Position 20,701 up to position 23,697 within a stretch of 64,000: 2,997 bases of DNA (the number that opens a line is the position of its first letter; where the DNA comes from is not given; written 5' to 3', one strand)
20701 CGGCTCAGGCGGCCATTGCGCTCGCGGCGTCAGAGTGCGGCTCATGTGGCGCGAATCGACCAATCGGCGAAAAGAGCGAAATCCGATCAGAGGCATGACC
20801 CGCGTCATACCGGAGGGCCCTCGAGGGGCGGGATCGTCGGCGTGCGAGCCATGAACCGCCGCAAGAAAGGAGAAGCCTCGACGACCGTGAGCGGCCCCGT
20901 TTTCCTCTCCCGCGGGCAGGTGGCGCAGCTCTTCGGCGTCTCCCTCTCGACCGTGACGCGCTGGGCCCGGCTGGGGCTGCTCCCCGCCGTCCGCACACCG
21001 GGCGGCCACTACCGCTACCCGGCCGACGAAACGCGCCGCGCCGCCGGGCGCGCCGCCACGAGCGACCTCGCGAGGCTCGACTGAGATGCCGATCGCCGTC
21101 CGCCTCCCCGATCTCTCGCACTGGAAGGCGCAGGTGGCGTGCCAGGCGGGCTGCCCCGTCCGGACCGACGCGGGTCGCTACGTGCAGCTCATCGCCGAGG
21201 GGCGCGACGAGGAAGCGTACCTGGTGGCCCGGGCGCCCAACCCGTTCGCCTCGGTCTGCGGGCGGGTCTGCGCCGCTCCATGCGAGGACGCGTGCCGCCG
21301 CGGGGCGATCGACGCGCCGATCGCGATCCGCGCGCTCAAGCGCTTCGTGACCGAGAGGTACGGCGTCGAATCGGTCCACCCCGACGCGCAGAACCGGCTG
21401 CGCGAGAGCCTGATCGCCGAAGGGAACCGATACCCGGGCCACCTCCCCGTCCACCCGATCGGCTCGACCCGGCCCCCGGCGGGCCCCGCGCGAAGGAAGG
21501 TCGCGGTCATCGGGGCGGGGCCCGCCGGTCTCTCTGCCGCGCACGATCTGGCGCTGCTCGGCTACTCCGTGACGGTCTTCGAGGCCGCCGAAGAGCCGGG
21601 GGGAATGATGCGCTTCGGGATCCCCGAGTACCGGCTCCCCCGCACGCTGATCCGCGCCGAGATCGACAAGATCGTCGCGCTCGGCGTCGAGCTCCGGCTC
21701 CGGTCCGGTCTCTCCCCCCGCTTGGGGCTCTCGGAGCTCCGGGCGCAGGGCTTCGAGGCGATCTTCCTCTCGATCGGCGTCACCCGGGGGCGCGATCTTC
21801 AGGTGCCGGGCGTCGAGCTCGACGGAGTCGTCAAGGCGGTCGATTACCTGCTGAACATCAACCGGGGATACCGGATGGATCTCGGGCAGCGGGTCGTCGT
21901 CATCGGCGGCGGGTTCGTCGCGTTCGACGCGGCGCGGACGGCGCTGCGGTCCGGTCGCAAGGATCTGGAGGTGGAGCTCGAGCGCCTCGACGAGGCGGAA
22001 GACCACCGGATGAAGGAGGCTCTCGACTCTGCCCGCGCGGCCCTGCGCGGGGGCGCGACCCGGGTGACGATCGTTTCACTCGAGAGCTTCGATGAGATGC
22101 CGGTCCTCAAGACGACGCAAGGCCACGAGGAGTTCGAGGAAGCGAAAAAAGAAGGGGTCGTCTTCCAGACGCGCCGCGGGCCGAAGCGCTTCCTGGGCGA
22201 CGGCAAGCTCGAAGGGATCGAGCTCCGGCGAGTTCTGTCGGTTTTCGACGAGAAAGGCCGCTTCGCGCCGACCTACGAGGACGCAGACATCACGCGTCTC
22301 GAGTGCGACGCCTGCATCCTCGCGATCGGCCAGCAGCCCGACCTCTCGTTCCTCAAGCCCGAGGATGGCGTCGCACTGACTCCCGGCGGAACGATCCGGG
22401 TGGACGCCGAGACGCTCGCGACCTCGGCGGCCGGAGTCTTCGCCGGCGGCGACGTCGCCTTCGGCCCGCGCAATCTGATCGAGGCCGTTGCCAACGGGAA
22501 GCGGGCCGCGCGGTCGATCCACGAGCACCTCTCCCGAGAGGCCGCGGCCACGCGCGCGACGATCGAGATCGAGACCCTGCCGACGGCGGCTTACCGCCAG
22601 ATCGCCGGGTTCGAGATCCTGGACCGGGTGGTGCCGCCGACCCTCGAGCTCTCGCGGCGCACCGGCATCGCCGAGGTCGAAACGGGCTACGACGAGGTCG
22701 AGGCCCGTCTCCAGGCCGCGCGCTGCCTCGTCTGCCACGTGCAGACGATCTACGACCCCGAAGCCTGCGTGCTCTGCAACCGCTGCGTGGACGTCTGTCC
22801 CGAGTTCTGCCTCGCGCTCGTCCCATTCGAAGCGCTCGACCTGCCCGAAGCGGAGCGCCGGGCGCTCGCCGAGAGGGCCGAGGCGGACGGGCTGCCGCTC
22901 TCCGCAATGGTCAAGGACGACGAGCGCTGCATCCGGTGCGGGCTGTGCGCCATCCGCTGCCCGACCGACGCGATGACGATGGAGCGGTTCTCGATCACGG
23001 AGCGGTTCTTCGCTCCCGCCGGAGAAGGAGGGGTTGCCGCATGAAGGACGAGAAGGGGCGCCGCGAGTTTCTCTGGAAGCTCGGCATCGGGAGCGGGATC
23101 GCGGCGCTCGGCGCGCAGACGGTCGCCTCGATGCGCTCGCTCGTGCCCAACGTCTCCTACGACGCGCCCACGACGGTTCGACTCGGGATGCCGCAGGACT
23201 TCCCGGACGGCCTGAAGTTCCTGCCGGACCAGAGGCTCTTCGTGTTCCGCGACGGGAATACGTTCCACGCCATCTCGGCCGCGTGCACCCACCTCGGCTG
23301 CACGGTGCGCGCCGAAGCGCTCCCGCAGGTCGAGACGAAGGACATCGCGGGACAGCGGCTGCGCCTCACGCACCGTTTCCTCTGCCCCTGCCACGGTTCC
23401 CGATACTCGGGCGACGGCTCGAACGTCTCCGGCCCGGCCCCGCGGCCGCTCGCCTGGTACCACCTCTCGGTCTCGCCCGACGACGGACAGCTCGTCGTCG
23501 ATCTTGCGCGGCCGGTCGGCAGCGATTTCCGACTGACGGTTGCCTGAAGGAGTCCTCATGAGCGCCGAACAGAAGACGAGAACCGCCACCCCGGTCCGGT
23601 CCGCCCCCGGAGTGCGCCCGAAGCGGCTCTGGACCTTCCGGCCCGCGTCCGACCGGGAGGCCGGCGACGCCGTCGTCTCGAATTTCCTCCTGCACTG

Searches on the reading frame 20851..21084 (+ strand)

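Call 63: search_protein_families(library=ncbifam, proteins=[window:20851-21084:+], max_evalue=0.01)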
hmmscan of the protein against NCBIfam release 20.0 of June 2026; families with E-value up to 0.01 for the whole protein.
window:20851-21084:+ (77 aa): 5 families
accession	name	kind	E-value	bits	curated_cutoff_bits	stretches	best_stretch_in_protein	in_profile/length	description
NF033787.1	HTH_BldC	subfamily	2.2e-16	59.4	77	1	19-62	3-46/49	BldC family transcriptional regulator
TIGR01764.1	excise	domain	4.9e-08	33.2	28.8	1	19-60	2-42/49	excisionase family DNA-binding protein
NF033518.0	transpos_IS607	equivalog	5.1e-07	29.4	110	1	23-68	2-47/187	IS607 family transposase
NF009648.0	PRK13182.1-4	equivalog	0.0005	20.1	170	1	23-60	5-42/184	chromosome-anchoring protein RacA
NF009649.0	PRK13182.1-5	equivalog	0.0035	17.5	265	1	24-60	6-42/186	chromosome-anchoring protein RacA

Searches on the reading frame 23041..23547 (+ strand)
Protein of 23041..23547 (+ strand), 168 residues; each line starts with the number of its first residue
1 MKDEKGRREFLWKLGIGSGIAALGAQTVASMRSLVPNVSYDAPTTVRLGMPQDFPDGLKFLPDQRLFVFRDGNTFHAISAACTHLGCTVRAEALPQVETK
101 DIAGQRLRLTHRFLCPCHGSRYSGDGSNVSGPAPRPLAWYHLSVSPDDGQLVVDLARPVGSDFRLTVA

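Call 83: search_protein_families(library=pfam, proteins=[window:23041-23547:+], max_evalue=0.001)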
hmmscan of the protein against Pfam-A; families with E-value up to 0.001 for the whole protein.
window:23041-23547:+ (168 aa): 1 family
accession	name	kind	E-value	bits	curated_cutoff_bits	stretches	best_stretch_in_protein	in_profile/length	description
PF00355.32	Rieske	-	8.2e-12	45.3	20.3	1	62-140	22-87/88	Rieske [2Fe-2S] domain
